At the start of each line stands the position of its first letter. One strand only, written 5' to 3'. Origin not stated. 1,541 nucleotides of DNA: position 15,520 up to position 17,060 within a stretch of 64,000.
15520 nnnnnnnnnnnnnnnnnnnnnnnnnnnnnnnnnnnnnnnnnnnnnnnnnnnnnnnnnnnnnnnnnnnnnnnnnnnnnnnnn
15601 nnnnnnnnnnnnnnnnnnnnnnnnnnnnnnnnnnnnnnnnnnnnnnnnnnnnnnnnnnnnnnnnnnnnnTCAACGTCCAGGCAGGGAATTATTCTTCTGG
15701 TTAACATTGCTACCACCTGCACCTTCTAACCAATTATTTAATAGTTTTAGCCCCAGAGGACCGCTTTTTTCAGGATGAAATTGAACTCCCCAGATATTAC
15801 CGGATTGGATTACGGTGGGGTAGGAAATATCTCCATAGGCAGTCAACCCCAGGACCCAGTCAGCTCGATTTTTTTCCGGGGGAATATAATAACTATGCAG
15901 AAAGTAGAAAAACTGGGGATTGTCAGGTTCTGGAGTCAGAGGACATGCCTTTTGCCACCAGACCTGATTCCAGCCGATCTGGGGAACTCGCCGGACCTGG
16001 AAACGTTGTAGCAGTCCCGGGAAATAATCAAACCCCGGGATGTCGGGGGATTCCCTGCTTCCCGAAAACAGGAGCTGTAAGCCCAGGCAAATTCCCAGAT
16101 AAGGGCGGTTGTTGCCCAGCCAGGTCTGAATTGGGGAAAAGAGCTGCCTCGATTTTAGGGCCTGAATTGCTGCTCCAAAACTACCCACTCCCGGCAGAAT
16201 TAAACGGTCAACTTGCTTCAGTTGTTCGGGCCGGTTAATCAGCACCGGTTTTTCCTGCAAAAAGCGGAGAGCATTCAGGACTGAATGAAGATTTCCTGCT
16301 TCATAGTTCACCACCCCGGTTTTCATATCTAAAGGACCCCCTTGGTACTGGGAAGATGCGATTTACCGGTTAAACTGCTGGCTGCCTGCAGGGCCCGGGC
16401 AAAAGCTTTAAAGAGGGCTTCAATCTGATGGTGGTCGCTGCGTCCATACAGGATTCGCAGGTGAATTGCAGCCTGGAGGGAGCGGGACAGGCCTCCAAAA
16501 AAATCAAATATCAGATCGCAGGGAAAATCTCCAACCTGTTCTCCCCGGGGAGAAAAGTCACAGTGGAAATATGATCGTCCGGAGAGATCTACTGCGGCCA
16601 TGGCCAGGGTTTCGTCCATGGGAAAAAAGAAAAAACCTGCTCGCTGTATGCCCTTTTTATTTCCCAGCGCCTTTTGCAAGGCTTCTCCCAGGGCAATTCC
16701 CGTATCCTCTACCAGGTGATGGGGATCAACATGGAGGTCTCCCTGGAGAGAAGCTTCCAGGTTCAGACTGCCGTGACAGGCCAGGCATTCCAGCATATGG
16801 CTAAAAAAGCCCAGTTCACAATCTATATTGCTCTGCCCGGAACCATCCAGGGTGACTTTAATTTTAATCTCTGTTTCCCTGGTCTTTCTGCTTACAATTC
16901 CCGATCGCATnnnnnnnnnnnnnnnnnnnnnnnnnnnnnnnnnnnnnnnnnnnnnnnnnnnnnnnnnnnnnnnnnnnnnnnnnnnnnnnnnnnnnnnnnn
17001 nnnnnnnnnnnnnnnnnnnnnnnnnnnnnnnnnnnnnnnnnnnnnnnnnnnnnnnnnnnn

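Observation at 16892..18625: HisC fused in-frame to a HAD-IA phosphatase domain: candidate bifunctional aminotransferase/histidinol-phosphatase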

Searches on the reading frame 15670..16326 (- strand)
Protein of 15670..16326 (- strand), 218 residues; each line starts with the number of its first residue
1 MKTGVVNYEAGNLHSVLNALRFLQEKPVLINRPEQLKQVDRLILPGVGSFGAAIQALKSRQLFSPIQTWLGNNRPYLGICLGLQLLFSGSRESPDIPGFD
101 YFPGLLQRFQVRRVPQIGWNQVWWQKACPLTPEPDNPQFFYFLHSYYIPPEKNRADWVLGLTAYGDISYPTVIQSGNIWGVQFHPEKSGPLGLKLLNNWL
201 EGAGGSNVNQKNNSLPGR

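Call 5: search_protein_families(library=pfam, proteins=[window:15670-16326:-], max_evalue=0.01)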
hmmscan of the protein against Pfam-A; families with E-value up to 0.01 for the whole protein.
window:15670-16326:- (218 aa): 4 families
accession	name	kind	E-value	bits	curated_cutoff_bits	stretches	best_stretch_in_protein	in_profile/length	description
PF00117.34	GATase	-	3.6e-16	59.8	22.8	1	7-199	4-186/190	Glutamine amidotransferase class-I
PF07685.20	GATase_3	-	1.3e-06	28.7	27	1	6-86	5-88/196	CobB/CobQ-like glutamine amidotransferase domain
PF01174.25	SNO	-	3.2e-06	27.6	27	1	26-88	21-83/188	SNO glutamine amidotransferase family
PF07722.19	Peptidase_C26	-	0.0052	17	20.5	0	67-86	99-118/219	Peptidase C26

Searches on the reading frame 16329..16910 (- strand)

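Call 5: search_protein_families(library=pfam, proteins=[window:16329-16910:-], max_evalue=0.01)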
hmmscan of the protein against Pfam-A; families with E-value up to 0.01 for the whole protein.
window:16329-16910:- (193 aa): 1 family
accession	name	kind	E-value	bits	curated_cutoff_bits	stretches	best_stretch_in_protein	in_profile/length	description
PF00475.24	IGPD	-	5.2e-55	185.9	27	1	33-174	3-144/144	Imidazoleglycerol-phosphate dehydratase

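Call 6: search_protein_families(library=ncbifam, proteins=[window:16329-16910:-], max_evalue=0.01)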
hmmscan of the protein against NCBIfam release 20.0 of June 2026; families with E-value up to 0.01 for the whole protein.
window:16329-16910:- (193 aa): 13 families
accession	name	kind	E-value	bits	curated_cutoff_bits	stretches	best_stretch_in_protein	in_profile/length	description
NF002111.0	PRK00951.2-1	equivalog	1.1e-70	237.1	231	1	1-193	3-194/194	imidazoleglycerol-phosphate dehydratase HisB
NF003937.0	PRK05446.1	equivalog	3.2e-66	223.7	443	1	2-193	167-355/355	bifunctional histidinol-phosphatase/imidazoleglycerol-phosphate dehydratase HisB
NF002116.0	PRK00951.2-6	equivalog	1.3e-63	214.6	269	1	2-193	4-197/197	imidazoleglycerol-phosphate dehydratase HisB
NF002107.0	PRK00951.1-2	equivalog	3.6e-63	212.7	267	1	2-193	2-194/194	imidazoleglycerol-phosphate dehydratase HisB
NF002109.0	PRK00951.1-5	equivalog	1.5e-62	210.9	278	1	1-193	2-196/196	imidazoleglycerol-phosphate dehydratase HisB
NF002115.0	PRK00951.2-5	equivalog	2.6e-60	203.5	289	1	1-193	2-195/195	imidazoleglycerol-phosphate dehydratase HisB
NF002114.0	PRK00951.2-4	equivalog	4.1e-60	202.7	189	1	6-193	4-190/190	imidazoleglycerol-phosphate dehydratase HisB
NF002112.0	PRK00951.2-2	equivalog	7.6e-60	202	315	1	1-193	1-194/194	imidazoleglycerol-phosphate dehydratase HisB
NF002110.2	PRK00951.1-6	equivalog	3.1e-58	196.8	266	1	2-193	1-199/199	imidazoleglycerol-phosphate dehydratase HisB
NF002106.0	PRK00951.1-1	equivalog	4e-58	196.3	283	1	1-193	3-197/197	imidazoleglycerol-phosphate dehydratase HisB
NF002108.0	PRK00951.1-3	equivalog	2.4e-56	190.6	328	1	2-193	10-203/205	imidazoleglycerol-phosphate dehydratase HisB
NF002113.0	PRK00951.2-3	equivalog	1.8e-50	171.5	288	1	1-192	1-189/190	imidazoleglycerol-phosphate dehydratase HisB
NF010121.0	PRK13598.1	equivalog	1.5e-40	139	295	1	4-193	5-193/193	imidazoleglycerol-phosphate dehydratase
